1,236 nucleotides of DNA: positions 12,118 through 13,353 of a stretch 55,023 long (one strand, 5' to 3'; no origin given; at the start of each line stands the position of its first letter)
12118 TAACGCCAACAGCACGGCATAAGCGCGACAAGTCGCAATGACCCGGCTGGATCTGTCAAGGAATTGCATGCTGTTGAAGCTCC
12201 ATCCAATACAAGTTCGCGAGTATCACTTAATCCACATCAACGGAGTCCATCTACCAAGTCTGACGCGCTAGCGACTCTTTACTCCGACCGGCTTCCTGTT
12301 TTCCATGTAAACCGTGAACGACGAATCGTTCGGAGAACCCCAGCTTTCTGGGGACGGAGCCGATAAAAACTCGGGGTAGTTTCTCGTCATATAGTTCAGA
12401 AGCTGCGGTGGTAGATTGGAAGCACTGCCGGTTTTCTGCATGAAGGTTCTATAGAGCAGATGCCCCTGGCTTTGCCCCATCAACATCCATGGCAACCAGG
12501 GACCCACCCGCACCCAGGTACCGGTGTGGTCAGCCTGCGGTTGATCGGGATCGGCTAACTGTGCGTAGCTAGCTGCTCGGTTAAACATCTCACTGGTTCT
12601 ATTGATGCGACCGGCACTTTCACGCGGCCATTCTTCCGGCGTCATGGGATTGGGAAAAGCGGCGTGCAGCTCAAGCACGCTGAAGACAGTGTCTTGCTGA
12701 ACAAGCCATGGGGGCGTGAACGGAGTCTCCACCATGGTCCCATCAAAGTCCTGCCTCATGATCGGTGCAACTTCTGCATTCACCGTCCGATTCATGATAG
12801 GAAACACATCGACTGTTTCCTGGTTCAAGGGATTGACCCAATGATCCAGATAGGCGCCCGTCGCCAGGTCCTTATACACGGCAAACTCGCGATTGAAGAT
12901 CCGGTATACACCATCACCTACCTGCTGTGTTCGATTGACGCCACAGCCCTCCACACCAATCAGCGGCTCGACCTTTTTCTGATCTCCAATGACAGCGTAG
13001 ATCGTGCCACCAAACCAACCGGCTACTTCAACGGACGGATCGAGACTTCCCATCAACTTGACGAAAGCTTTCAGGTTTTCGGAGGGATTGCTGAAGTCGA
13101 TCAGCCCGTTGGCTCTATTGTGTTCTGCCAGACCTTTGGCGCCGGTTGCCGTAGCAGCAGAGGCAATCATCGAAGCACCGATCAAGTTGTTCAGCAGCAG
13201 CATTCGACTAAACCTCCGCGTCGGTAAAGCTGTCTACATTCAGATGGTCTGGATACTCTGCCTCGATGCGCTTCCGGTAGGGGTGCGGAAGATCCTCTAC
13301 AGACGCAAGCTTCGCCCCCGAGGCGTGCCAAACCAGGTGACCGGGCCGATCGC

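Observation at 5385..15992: Nine-gene minus-strand string in which every product carries an export signal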

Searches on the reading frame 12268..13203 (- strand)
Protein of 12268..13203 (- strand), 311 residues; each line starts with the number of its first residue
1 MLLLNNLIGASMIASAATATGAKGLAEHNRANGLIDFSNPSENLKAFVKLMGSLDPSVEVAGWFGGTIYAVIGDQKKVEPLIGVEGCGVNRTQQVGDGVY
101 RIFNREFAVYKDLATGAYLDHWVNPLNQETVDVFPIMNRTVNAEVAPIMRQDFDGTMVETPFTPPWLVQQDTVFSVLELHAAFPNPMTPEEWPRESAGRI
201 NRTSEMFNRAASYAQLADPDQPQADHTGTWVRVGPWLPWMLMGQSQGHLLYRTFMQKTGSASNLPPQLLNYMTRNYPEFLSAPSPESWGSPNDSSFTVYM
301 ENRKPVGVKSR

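Call 4: search_protein_families(library=pfam, proteins=[window:12268-13203:-], max_evalue=0.01)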
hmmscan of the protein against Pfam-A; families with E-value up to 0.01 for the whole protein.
window:12268-13203:- (311 aa): 1 family
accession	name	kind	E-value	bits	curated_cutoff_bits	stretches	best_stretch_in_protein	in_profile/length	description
PF08894.16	DUF1838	-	9.6e-45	153.6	25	1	63-299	7-228/232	Protein of unknown function (DUF1838)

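Call 10: search_solved_structures(query=window:12268-13203:-, max_evalue=1)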
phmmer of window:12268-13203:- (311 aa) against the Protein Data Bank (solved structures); distinct sequences matched with E-value up to 1: 0.

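Call 16: find_homologous_proteins(query=window:12268-13203:-, max_evalue=0.001)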
Query window:12268-13203:- (311 aa): 198 proteins with E <= 0.001 among 963 candidates; the best 120 are listed.
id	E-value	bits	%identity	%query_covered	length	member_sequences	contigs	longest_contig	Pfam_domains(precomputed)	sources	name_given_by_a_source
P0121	7.0e-212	720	100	100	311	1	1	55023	PF08894.17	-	-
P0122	4.3e-177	606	81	100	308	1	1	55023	PF08894.17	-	-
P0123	1.5e-173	594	82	100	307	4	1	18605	PF08894.17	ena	-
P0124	1.1e-153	529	73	100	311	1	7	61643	PF08894.17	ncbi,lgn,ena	-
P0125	4.3e-153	527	71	100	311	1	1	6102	PF08894.17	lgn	-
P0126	5.0e-151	520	71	100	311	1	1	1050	PF08894.17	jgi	-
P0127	5.2e-150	517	71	100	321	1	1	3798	PF08894.17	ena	-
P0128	4.4e-146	504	70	99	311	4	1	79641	PF08894.17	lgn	-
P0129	2.1e-144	498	69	98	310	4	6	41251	PF08894.17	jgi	jgi:hypothetical protein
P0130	8.2e-142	490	66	100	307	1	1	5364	PF08894.17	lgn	-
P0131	9.6e-142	490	69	98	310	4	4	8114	PF08894.17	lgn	-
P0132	1.6e-125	436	61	95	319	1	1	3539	PF08894.17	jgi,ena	-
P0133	2.5e-123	429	64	89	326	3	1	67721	PF08894.17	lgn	-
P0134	6.2e-123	428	58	97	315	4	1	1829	PF08894.17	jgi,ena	-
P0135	2.9e-119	416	58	97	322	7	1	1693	PF08894.17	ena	-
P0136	4.6e-118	412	62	91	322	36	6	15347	PF08894.17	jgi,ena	jgi:hypothetical protein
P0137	3.6e-116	406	61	96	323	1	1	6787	PF08894.17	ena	-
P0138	9.4e-115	401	56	97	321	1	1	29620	PF08894.17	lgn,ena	-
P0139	4.0e-113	396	58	89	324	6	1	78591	PF08894.17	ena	-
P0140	4.1e-113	396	62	87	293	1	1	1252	PF08894.17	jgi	jgi:hypothetical protein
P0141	7.2e-113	395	61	87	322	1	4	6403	PF08894.17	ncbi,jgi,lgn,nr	ncbi:MAG: DUF1838 domain-containing protein [Alphaproteobacteria bacterium]|nr:DUF1838 domain-contai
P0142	8.6e-113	395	62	87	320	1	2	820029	PF08894.17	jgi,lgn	jgi:hypothetical protein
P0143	9.9e-113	394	56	99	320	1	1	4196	PF08894.17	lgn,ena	-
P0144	4.3e-112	392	60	89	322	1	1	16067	PF08894.17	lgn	-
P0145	1.1e-111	391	55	98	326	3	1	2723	PF08894.17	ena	-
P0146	1.4e-111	391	54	99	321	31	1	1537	PF08894.17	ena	-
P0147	1.4e-111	391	61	87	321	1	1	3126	PF08894.17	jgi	jgi:hypothetical protein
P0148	3.9e-111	389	58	87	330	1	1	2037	PF08894.17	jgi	jgi:hypothetical protein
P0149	4.0e-111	389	54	99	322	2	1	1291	PF08894.17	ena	-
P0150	6.3e-111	388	59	88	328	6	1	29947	PF08894.17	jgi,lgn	jgi:hypothetical protein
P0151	6.4e-111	388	58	92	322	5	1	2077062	PF08894.17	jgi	jgi:hypothetical protein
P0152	9.3e-111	388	59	87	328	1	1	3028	PF08894.17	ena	-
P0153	5.3e-110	385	59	88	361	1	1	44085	PF08894.17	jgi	-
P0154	1.2e-109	384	56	97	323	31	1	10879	PF08894.17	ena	-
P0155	1.7e-109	384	55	97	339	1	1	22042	PF08894.17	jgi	-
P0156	4.5e-109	382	57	88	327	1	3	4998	PF08894.17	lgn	-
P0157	5.1e-109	382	55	97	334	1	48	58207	PF08894.17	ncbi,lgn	-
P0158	5.3e-109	382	60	87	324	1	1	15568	PF08894.17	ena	-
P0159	2.6e-108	380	59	87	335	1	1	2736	PF08894.17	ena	-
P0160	5.2e-108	379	60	87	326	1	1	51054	PF08894.17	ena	-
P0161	1.1e-107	378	59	88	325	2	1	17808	PF08894.17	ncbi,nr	ncbi:MAG: DUF1838 family protein [Rhodospirillaceae bacterium]|nr:DUF1838 family protein [Rhodospiri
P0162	1.7e-107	377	54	96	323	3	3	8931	PF08894.17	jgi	jgi:hypothetical protein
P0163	1.8e-107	377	59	87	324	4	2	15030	PF08894.17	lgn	-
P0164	2.9e-107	376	60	87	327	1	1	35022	PF08894.17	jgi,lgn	jgi:hypothetical protein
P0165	3.2e-107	376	57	87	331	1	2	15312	PF08894.17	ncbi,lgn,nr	ncbi:MAG: DUF1838 family protein [Chromatiales bacterium]|nr:DUF1838 family protein [Chromatiales ba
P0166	1.1e-106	375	57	87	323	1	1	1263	PF08894.17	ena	-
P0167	1.2e-106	374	58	87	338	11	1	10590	PF08894.17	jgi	jgi:hypothetical protein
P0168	1.3e-106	374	55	94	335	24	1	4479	PF08894.17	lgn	-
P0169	2.7e-106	373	53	97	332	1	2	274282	PF08894.17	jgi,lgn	jgi:hypothetical protein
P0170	9.4e-106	372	53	95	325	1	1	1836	PF08894.17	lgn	-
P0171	1.1e-105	371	57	87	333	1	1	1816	PF08894.17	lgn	-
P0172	2.1e-105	370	57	87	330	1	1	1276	PF08894.17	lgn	-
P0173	7.8e-105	368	55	87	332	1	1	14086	PF08894.17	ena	-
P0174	1.2e-103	365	56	96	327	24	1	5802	PF08894.17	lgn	-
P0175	1.3e-102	361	54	96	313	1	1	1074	PF08894.17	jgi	jgi:hypothetical protein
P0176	1.4e-102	361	53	96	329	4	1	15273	PF08894.17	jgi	jgi:hypothetical protein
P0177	3.6e-102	360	54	93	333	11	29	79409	PF08894.17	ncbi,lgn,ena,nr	ncbi:MAG: DUF1838 domain-containing protein [Chromatiales bacterium]|nr:MAG: DUF1838 domain-containi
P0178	6.5e-102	359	56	87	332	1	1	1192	PF08894.17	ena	-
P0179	1.0e-101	358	57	87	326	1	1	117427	PF08894.17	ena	-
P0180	2.0e-101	357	53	92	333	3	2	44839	PF08894.17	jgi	-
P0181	5.8e-101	356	57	87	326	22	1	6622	PF08894.17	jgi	jgi:Protein of unknown function (DUF1838)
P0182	2.0e-100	354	54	87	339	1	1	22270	PF08894.17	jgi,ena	jgi:hypothetical protein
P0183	3.2e-100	353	53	96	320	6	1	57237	PF08894.17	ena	-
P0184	7.5e-100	352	51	98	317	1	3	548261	PF08894.17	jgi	-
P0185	8.1e-100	352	51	99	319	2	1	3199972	PF08894.17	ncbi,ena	-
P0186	3.8e-99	350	52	97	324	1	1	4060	PF08894.17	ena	-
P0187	1.3e-98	348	51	97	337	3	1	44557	PF08894.17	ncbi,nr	ncbi:MAG: DUF1838 domain-containing protein [Gammaproteobacteria bacterium]|nr:MAG: DUF1838 domain-c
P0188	1.6e-97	344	49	96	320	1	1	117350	PF08894.17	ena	-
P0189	3.2e-97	343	54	88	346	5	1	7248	PF08894.17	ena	-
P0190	3.9e-97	343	52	94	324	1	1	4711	PF08894.17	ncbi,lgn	-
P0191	1.0e-96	342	54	87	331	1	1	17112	PF08894.17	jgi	jgi:hypothetical protein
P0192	1.7e-96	341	54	89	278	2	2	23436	PF08894.17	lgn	-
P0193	1.2e-95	338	54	87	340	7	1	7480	PF08894.17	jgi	-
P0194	1.4e-95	338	54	87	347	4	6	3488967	PF08894.17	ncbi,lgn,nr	ncbi:MAG: DUF1838 family protein [Chromatiales bacterium]|nr:MAG: DUF1838 family protein [Chromatial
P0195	1.2e-94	335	55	87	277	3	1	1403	PF08894.17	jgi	jgi:hypothetical protein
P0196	2.1e-94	334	54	87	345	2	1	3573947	PF08894.17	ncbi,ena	-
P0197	4.0e-94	333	51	93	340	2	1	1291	PF08894.17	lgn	-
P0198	4.5e-94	333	53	87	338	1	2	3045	PF08894.17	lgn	-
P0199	5.1e-94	333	54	88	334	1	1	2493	PF08894.17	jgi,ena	-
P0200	7.0e-94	333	53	87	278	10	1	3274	PF08894.17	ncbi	-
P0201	1.0e-93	332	54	87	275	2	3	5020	PF08894.17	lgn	-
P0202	7.4e-93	329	54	87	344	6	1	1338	PF08894.17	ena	-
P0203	1.1e-92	329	53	87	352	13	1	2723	PF08894.17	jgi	jgi:hypothetical protein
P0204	3.1e-92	327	53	87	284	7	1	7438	PF08894.17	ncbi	-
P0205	3.2e-92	327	52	87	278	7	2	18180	PF08894.17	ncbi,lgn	-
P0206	8.0e-92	326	53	87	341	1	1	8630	PF08894.17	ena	-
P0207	8.1e-92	326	52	87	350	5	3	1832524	PF08894.17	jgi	-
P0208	9.8e-92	325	52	87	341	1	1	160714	PF08894.17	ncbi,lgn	-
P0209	1.3e-91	325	52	87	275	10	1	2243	PF08894.17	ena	-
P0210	1.3e-91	325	53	87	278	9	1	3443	PF08894.17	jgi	jgi:hypothetical protein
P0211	1.6e-91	325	48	95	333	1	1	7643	PF08894.17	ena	-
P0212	2.1e-91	324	50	97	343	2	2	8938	PF08894.17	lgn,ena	-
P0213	2.1e-91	324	48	98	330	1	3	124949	PF08894.17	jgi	-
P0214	3.0e-91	324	52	87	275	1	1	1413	PF08894.17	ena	-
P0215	3.1e-91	324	52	87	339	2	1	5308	PF08894.17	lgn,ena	-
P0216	3.9e-91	323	51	87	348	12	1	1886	PF08894.17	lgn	-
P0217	4.8e-91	323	51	88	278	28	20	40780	PF08894.17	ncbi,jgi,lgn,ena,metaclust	metaclust:\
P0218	4.8e-91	323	51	87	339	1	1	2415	PF08894.17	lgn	-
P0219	5.9e-91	323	52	87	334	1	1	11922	PF08894.17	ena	-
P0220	9.3e-91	322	47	96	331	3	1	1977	PF08894.17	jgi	-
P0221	2.2e-90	321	51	87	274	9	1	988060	PF08894.17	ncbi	-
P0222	2.3e-90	321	50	87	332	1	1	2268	PF08894.17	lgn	-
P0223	2.8e-90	321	47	97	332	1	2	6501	PF08894.17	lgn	-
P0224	3.6e-90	320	52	87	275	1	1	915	PF08894.17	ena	-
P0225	7.0e-90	319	47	92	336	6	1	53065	PF08894.17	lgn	-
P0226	1.6e-89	318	52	87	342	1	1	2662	PF08894.17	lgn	-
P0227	1.9e-89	318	52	87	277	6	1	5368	PF08894.17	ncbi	-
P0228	2.0e-89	318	51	87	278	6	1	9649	PF08894.17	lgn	-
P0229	2.0e-89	318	49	95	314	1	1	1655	PF08894.17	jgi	jgi:hypothetical protein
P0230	2.8e-89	317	51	89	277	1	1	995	PF08894.17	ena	-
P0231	3.0e-89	317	47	97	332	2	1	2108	PF08894.17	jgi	jgi:hypothetical protein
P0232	5.0e-89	317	51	87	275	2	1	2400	PF08894.17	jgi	jgi:hypothetical protein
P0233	9.2e-89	316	47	97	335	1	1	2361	PF08894.17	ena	-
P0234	1.2e-88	315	45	99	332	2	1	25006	PF08894.17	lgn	-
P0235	1.5e-88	315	49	94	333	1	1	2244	PF08894.17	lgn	-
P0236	1.9e-88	315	48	96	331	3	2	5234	PF08894.17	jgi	jgi:Protein of unknown function (DUF1838)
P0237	2.1e-88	314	47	99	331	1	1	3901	PF08894.17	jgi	-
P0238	4.3e-88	313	49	87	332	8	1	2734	PF08894.17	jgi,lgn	jgi:hypothetical protein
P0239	5.2e-88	313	46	98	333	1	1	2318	PF08894.17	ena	-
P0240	1.0e-87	312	52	87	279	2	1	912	PF08894.17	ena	-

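Call 35: predict_structure(alignment_id=A2)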
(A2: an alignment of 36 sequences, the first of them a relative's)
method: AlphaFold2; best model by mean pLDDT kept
length: 311 residues; sequences in the alignment: 36
mean_pLDDT: 89.2   pTM: 0.83
mean pLDDT of the five models: 89.2, 89.1, 87.9, 87.8, 85.2
residues with pLDDT >= 90: 237; 70-90: 41; 50-70: 10; < 50: 23
segments of 3 or more residues with pLDDT < 50: 1-21
pLDDT, mean of each block of 10 residues (from residue 1): 30 40 50 81 94 97 98 93 98 94 98 98 97 97 88 85 88 94 94 97 96 96 97 98 97 98 98 98 94 91 92 60
secondary structure, 60 per line:
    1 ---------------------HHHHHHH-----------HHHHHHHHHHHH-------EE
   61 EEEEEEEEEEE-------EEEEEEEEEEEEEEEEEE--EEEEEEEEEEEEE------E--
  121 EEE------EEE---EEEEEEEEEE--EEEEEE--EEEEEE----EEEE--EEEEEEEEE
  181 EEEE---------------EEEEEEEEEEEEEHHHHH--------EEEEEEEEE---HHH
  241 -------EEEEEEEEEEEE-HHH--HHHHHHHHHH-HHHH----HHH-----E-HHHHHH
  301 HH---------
elements in order: H22-28 H40-51 E59-71 E79-96 E99-111 E121-123 E130-132 E136-145 E148-153 E156-161 E166-169 E172-184 E200-212 H213-217 E226-234 E248-259 H266-275 H277-280 H295-302

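Call 37: fold_search(model_id=the predicted structure, library=pdb)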
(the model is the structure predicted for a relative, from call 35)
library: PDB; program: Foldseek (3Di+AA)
matches with E <= 10: 906; with E <= 0.001: 5
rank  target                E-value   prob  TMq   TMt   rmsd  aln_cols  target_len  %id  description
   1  5xnl_O                4.9e-04  0.98  0.24  0.28   7.9       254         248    6  Structure of stacked C2S2M2-type PSII-LHCII supercomplex from Pisum sativum (released 2017-09-20)
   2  5mx2_o                5.8e-04  0.94  0.25  0.29  10.7       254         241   12  Photosystem II depleted of the Mn4CaO5 cluster at 2.55 A resolution (released 2017-08-02)
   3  4il6_O                6.4e-04  0.97  0.25  0.30  10.2       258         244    9  Structure of Sr-substituted photosystem II (released 2013-03-06)
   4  3wu2_o                8.0e-04  0.97  0.25  0.30  10.2       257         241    9  Crystal structure analysis of Photosystem II complex (released 2014-09-03)
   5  7pi0_O                8.4e-04  0.91  0.24  0.28   8.8       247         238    9  Unstacked compact Dunaliella PSII (released 2022-08-17)
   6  4yuu_o2               2.2e-03  0.72  0.22  0.26  10.4       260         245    9  Crystal structure of oxygen-evolving photosystem II from a red alga (released 2016-01-20)
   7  8j5k_O                2.7e-03  0.41  0.18  0.21  17.9       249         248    9  Structural insights into photosystem II supercomplex and trimeric FCP antennae of a centric diatom Cyclotella meneghin (released 2023-12-20)
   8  8iwh_O                2.9e-03  0.72  0.23  0.27  11.5       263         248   10  Structure and characteristics of a photosystem II supercomplex containing monomeric LHCX and dimeric FCPII antennae fr (released 2023-10-25)
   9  9i4t_O                3.5e-03  0.75  0.22  0.26   8.9       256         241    7  Photosystem II from Arabidopsis thaliana (released 2026-03-25)
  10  8xr6_O                3.9e-03  0.77  0.23  0.26  11.3       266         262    9  Cryo-EM structure of cryptophyte photosystem II (released 2024-06-19)
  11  4kr8_A                4.4e-03  0.51  0.19  0.18  20.3       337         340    9  Salmonella typhi OmpF complex with Daunomycin (released 2014-05-28)
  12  4yuu_O1               4.6e-03  0.72  0.23  0.27   9.3       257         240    8  Crystal structure of oxygen-evolving photosystem II from a red alga (released 2016-01-20)
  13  8z9d_Oo               5.4e-03  0.77  0.24  0.29   8.3       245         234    5  cryo-EM structure of PSII-LHCII megacomplex from spinach (released 2024-11-13)
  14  7n8o_O                6.4e-03  0.82  0.25  0.29  10.7       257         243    9  High-resolution structure of photosystem II from the mesophilic cyanobacterium, Synechocystis sp. PCC 6803 (released 2021-12-29)
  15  8xjc_B                7.5e-03  0.77  0.27  0.29  14.1       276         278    8  a novel haemophore of of Riemerella anatipestifer (released 2025-06-25)
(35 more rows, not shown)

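Call 48: search_solved_structures(query=A2, max_evalue=10, show_alignments=1)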
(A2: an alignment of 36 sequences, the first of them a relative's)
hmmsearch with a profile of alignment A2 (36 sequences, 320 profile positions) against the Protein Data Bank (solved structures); distinct sequences matched with E-value up to 10: 0.

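Call 50: search_protein_families(library=ncbifam, proteins=[window:12268-13203:-], max_evalue=0.01)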
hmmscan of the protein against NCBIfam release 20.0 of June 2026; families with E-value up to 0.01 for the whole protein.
window:12268-13203:- (311 aa): 0 families

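Call 51: fold_search(model_id=the predicted structure, library=viral)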
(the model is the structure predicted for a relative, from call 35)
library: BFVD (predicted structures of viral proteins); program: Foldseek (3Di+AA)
matches with E <= 10: 717; with E <= 0.001: 0
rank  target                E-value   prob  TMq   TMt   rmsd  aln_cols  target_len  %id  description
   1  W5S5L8                1.8e-03  0.94  0.25  0.28   9.7       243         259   12  Uncharacterized protein [Pithovirus sibericum]
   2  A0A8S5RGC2            2.4e-03  0.66  0.22  0.16  17.4       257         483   10  Outer membrane protein [virus sp. ct5rm7]
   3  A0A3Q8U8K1            4.5e-03  0.96  0.28  0.31   8.8       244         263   11  Uncharacterized protein [Megavirus baoshan]
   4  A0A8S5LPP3            9.5e-03  0.84  0.26  0.24  21.6       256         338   12  Outer membrane protein [Myoviridae sp. ct0f722]
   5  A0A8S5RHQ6            1.2e-02  0.66  0.25  0.24  27.3       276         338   11  OmpA-like domain-containing protein [virus sp. ctML55]
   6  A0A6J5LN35            2.5e-02  0.25  0.15  0.23  16.6       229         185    7  Uncharacterized protein [uncultured Caudovirales phage]
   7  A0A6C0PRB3            2.5e-02  0.09  0.09  0.11  18.7       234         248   12  Capsid protein (Fragment) [Hepatitis E virus]
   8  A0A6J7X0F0            3.3e-02  0.72  0.25  0.34  17.8       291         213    8  Uncharacterized protein [uncultured Caudovirales phage]
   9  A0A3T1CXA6            3.4e-02  0.60  0.21  0.30  13.0       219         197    9  Uncharacterized protein [Acanthamoeba castellanii medusavirus J1]
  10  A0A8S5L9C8            4.7e-02  0.69  0.26  0.37   9.6       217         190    7  Outer membrane protein [Myoviridae sp. ctPuP5]
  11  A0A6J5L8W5            4.7e-02  0.44  0.21  0.30  12.5       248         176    7  Uncharacterized protein [uncultured Caudovirales phage]
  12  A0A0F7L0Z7            5.3e-02  0.72  0.25  0.38   8.5       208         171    9  Uncharacterized protein [uncultured marine virus]
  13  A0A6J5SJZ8            5.3e-02  0.51  0.24  0.34  16.8       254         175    8  Outer membrane protein beta-barrel [uncultured Caudovirales phage]
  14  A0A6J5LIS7            5.5e-02  0.54  0.18  0.36   9.4       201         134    8  Uncharacterized protein [uncultured Caudovirales phage]
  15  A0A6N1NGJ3            5.5e-02  0.11  0.14  0.17  16.7       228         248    7  Putative ORFan [Tupanvirus deep ocean]
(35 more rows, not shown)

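Call 67: find_encoding_contigs(protein=P0128, flank=6000, max_places=1)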
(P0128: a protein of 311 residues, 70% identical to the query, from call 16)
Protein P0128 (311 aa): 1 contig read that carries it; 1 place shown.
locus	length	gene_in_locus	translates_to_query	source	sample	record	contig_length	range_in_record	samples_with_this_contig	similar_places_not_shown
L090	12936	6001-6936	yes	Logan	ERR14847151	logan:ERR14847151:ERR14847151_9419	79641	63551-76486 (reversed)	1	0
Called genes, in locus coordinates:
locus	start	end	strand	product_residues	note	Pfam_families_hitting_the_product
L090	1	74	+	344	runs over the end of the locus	PF01636:APH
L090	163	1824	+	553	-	PF00501:AMP-binding, PF13193:AMP-binding_C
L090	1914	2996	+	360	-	PF04055:Radical_SAM, PF06968:BATS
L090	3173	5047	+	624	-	-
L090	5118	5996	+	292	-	PF08894:DUF1838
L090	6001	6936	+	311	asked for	PF08894:DUF1838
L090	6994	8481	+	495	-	PF07992:Pyr_redox_2 (faint), PF00890:FAD_binding_2 (weak), PF01266:DAO (weak), PF01494:FAD_binding_3 (weak), PF12831:FAD_oxidored (weak), PF01593:Amino_oxidase, PF13450:NAD_binding_8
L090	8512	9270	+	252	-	PF12973:Cupin_7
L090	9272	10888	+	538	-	PF00732:GMC_oxred_N, PF00890:FAD_binding_2 (faint), PF05199:GMC_oxred_C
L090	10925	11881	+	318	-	PF05721:PhyH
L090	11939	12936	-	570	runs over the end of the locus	PF07969:Amidohydro_3, PF01979:Amidohydro_1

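Call 68: find_encoding_contigs(protein=P0133, flank=6000, max_places=1)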
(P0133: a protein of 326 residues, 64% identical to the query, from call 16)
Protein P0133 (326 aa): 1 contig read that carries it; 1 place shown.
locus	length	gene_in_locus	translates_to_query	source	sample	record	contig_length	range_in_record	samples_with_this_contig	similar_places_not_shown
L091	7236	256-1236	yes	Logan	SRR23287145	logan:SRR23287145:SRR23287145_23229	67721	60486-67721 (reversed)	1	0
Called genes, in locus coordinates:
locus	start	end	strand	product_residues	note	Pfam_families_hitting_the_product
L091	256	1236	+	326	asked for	PF08894:DUF1838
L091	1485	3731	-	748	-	PF02771:Acyl-CoA_dh_N, PF02770:Acyl-CoA_dh_M, PF00441:Acyl-CoA_dh_1, PF09317:ACDH_C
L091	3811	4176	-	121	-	PF01627:Hpt (weak)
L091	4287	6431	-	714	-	PF07715:Plug, PF00593:TonB_dep_Rec_b-barrel, PF14905:OMP_b-brl_3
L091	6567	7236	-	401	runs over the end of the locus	PF01209:Ubie_methyltran, PF13489:Methyltransf_23, PF08241:Methyltransf_11, PF08242:Methyltransf_12, PF13649:Methyltransf_25, PF13847:Methyltransf_31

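Call 69: find_encoding_contigs(protein=P0142, flank=6000, max_places=1)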
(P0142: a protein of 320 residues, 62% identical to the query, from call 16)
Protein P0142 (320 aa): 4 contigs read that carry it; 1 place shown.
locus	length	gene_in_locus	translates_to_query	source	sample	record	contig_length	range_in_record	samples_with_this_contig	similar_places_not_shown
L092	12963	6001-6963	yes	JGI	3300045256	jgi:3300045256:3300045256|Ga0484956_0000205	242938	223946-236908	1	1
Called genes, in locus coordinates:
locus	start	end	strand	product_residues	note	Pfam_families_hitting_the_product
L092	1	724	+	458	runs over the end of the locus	PF07586:HXXSHH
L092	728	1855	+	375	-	PF03640:Lipoprotein_15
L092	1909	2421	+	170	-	PF13474:SnoaL_3, PF14534:DUF4440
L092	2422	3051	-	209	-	PF00392:GntR, PF07729:FCD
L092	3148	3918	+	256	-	PF00561:Abhydrolase_1, PF12146:Hydrolase_4 (weak), PF12697:Abhydrolase_6, PF00561:Abhydrolase_1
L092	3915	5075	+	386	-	PF00296:Bac_luciferase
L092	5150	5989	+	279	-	PF08894:DUF1838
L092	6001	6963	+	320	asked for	PF08894:DUF1838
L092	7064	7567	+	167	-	PF04205:FMN_bind (weak)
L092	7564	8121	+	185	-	-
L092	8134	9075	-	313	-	PF00753:Lactamase_B, PF12706:Lactamase_B_2 (weak)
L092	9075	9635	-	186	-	PF00903:Glyoxalase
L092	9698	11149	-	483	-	PF00672:HAMP, PF00512:HisKA, PF02518:HATPase_c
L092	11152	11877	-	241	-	PF00072:Response_reg, PF00486:Trans_reg_C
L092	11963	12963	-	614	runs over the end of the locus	PF03150:CCP_MauG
